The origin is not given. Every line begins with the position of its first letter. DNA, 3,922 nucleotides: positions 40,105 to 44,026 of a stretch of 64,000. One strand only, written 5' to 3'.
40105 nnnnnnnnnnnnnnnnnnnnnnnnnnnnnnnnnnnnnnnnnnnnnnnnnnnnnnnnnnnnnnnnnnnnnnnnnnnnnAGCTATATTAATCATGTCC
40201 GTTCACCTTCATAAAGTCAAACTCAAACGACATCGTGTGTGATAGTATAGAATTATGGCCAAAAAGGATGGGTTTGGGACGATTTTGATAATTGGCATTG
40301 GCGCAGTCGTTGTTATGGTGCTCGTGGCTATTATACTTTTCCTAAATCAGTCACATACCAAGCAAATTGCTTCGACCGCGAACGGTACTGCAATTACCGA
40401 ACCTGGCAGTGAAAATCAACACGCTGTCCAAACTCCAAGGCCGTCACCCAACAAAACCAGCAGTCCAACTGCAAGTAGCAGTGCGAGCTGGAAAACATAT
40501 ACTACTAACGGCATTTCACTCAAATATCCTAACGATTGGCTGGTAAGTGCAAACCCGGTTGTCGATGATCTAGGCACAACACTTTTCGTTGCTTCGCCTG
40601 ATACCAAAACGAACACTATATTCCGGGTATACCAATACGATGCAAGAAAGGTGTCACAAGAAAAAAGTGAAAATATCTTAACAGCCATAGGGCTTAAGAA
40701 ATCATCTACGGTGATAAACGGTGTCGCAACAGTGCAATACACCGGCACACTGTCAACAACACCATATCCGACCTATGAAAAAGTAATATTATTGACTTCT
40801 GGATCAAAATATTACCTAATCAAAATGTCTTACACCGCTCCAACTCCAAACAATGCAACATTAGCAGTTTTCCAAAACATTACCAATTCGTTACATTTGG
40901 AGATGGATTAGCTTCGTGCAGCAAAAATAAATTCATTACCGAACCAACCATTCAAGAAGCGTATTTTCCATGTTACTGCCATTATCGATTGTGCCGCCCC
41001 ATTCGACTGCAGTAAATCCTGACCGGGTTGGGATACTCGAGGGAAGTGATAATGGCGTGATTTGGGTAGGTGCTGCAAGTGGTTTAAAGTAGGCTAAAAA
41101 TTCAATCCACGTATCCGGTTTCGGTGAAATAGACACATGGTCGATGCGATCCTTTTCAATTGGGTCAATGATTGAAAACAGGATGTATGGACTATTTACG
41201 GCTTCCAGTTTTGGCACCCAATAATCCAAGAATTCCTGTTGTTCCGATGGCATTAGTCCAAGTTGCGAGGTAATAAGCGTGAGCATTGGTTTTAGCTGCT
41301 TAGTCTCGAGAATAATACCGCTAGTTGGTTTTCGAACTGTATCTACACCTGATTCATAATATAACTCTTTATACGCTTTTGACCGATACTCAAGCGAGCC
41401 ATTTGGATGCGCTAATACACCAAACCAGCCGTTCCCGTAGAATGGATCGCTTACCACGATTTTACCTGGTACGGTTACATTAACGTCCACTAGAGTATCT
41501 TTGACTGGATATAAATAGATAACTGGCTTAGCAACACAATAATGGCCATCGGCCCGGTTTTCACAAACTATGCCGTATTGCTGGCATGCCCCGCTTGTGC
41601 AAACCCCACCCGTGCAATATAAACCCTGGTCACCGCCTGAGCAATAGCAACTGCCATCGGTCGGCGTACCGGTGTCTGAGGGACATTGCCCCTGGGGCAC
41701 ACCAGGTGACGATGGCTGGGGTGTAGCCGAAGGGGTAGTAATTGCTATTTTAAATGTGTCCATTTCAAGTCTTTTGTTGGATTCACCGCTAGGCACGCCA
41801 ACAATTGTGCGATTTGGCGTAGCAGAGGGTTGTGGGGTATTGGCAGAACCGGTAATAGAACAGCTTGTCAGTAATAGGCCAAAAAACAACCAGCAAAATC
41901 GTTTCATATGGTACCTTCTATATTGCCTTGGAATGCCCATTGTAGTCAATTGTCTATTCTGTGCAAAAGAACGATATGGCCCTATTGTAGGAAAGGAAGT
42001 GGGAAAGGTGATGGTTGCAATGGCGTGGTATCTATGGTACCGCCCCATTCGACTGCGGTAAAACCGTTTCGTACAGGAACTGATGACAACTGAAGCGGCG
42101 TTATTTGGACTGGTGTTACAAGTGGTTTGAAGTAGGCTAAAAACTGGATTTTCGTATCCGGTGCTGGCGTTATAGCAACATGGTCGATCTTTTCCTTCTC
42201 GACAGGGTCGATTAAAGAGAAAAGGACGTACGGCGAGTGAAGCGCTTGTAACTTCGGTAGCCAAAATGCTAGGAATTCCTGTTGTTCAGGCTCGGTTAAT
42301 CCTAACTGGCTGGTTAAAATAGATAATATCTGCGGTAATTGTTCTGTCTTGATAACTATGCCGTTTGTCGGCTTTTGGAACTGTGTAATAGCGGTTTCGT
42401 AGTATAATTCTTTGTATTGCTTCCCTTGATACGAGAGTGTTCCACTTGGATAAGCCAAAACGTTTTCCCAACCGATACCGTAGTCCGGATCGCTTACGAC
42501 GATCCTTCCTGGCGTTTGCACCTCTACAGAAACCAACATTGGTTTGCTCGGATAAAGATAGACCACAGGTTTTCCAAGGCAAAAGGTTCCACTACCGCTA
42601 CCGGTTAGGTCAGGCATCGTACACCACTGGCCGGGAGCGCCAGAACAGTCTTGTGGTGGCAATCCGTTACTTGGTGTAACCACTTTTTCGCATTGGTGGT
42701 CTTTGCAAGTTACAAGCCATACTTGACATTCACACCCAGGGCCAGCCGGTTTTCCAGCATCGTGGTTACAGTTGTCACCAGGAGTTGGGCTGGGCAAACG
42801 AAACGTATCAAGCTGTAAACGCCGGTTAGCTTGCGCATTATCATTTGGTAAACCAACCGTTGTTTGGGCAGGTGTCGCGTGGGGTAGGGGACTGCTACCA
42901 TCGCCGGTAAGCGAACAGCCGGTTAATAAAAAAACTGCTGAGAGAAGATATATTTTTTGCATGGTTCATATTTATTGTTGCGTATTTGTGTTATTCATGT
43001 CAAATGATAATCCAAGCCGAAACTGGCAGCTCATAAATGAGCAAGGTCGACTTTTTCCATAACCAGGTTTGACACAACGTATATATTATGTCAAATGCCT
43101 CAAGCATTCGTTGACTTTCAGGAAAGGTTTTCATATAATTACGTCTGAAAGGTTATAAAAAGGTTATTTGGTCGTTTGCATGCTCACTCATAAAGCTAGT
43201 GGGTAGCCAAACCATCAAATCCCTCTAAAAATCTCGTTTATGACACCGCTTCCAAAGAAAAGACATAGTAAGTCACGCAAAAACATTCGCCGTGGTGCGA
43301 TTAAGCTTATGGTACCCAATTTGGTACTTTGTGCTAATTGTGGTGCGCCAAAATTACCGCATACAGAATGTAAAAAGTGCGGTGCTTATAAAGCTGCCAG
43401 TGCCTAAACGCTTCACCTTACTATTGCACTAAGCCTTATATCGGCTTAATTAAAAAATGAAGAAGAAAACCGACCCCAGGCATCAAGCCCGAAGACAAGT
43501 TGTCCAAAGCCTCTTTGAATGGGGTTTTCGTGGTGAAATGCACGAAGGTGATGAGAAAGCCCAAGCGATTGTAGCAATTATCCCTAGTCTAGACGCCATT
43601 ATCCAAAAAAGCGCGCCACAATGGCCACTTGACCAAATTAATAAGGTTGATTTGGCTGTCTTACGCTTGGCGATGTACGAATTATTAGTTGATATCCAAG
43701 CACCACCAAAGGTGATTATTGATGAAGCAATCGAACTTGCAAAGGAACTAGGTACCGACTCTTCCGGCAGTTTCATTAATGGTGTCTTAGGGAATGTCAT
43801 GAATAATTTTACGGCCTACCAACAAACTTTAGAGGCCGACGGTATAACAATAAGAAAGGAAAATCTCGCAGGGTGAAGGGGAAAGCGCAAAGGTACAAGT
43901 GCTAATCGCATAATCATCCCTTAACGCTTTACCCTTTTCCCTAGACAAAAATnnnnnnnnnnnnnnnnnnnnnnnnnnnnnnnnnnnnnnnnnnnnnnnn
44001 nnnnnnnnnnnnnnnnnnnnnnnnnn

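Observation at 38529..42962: Five-gene array of two interleaved paralog families: TM-anchored proteins and Cys-rich lipoproteins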

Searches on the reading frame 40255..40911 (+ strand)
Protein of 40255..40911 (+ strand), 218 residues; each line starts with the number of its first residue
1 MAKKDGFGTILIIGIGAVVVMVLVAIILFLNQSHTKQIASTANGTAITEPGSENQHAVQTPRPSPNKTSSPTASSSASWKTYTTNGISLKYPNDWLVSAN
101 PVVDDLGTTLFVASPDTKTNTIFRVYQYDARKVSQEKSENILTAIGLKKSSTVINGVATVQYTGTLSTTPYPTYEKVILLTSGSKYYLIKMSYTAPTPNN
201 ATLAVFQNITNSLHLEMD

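Call 3: search_protein_families(library=pfam, proteins=[window:40255-40911:+], max_evalue=1)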
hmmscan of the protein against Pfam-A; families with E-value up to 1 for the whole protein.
window:40255-40911:+ (218 aa): 6 families
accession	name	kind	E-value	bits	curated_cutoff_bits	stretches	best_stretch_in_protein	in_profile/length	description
PF05568.16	ASFV_J13L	-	0.00018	21.8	23.6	1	13-108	34-129/189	African swine fever virus J13L protein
PF18933.6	PsbP_2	-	0.0014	19.1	27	1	67-197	32-168/184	PsbP-like protein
PF14221.11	DUF4330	-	0.0067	17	27.6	1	7-44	11-48/167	Domain of unknown function (DUF4330)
PF12704.14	MacB_PCD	-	0.089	13.5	27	1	8-61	3-47/207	MacB-like periplasmic core domain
PF16492.10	Cadherin_C_2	-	0.14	13.3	31.5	0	9-82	4-71/85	Cadherin cytoplasmic C-terminal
PF19549.4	DUF6072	-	0.26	11.8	27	0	13-88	41-112/129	Family of unknown function (DUF6072)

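Call 4: search_protein_families(library=ncbifam, proteins=[window:40255-40911:+], max_evalue=1)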
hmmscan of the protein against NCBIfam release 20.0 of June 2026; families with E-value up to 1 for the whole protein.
window:40255-40911:+ (218 aa): 3 families
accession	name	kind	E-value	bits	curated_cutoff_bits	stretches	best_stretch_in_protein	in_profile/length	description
TIGR03931.1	T7SS_Rv3446c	hypoth_equivalog_domain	1.3e-05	25.6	47.6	1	13-101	4-81/194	type VII secretion-associated protein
NF033761.1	gliding_GltJ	equivalog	0.02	14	450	1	10-85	371-443/671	adventurous gliding motility protein GltJ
NF040965.1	MamP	equivalog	0.064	12.9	300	1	11-75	6-70/290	magnetosome magnetite formation protein MamP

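Call 65: list_cluster_members(proteins=[P0001, P0002, P0003, P0121, window:40255-40911:+])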
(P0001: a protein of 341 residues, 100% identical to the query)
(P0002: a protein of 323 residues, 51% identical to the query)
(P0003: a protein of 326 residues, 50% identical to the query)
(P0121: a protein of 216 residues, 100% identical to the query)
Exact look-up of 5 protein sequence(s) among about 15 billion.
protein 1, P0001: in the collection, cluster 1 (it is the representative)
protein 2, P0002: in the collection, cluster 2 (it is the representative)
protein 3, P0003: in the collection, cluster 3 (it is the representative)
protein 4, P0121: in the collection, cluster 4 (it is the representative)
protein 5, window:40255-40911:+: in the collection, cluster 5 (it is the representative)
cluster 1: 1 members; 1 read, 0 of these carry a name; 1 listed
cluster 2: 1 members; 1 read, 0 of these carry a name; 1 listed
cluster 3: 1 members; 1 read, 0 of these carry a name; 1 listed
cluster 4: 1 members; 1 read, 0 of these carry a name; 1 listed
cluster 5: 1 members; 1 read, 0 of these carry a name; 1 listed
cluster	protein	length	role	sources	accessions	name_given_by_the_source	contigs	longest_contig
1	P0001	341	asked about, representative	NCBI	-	-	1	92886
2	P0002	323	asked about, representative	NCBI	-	-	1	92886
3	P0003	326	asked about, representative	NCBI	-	-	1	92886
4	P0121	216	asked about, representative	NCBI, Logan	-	-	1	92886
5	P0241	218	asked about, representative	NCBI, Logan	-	-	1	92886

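Call 91: search_protein_families(library=padloc, proteins=[window:40255-40911:+], max_evalue=0.1)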
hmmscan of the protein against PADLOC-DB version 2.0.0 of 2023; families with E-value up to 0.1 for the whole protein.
window:40255-40911:+ (218 aa): 1 family
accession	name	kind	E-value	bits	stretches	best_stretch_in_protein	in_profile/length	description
PDLC03389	MTase_II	-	0.013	12.3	1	95-143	335-383/445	Type II methyltransferase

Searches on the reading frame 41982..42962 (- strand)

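Call 3: search_protein_families(library=pfam, proteins=[window:41982-42962:-], max_evalue=1)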
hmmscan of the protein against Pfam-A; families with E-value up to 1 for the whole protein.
window:41982-42962:- (326 aa): 1 family
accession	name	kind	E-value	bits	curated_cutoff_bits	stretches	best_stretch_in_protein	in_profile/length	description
PF08139.17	LPAM_1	-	0.13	13.2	20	1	4-17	5-18/18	Prokaryotic membrane lipoprotein lipid attachment site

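Call 4: search_protein_families(library=ncbifam, proteins=[window:41982-42962:-], max_evalue=1)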
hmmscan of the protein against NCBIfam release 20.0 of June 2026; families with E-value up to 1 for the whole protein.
window:41982-42962:- (326 aa): 1 family
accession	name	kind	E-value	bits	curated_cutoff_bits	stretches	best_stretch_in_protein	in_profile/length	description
NF045617.1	mostly_LP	subfamily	0.1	12.7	43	1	3-25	1-23/119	putative T6SS immunity periplasmic lipoprotein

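Call 91: search_protein_families(library=padloc, proteins=[window:41982-42962:-], max_evalue=0.1)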
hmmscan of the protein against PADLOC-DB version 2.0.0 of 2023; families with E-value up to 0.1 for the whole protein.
window:41982-42962:- (326 aa): 0 families

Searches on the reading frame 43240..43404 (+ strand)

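Call 85: search_protein_families(library=pfam, proteins=[window:43240-43404:+], max_evalue=0.001)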
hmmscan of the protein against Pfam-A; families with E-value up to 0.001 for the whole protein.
window:43240-43404:+ (55 aa): 1 family
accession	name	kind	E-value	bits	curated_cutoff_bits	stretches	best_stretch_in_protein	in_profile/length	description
PF01783.29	Ribosomal_L32p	-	4.2e-18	65.7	21.3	1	4-52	2-50/56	Ribosomal L32p protein family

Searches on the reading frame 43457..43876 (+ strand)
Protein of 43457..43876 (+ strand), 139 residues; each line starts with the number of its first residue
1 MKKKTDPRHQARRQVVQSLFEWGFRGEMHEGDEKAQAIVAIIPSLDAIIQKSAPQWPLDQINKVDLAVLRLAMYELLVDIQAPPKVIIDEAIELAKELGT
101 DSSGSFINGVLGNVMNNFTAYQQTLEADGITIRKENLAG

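Call 85: search_protein_families(library=pfam, proteins=[window:43457-43876:+], max_evalue=0.001)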
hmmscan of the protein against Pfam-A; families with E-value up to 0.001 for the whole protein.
window:43457-43876:+ (139 aa): 1 family
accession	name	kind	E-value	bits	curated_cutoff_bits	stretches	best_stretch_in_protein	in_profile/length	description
PF01029.23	NusB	-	2e-26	93.4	23.1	1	42-115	59-132/133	NusB family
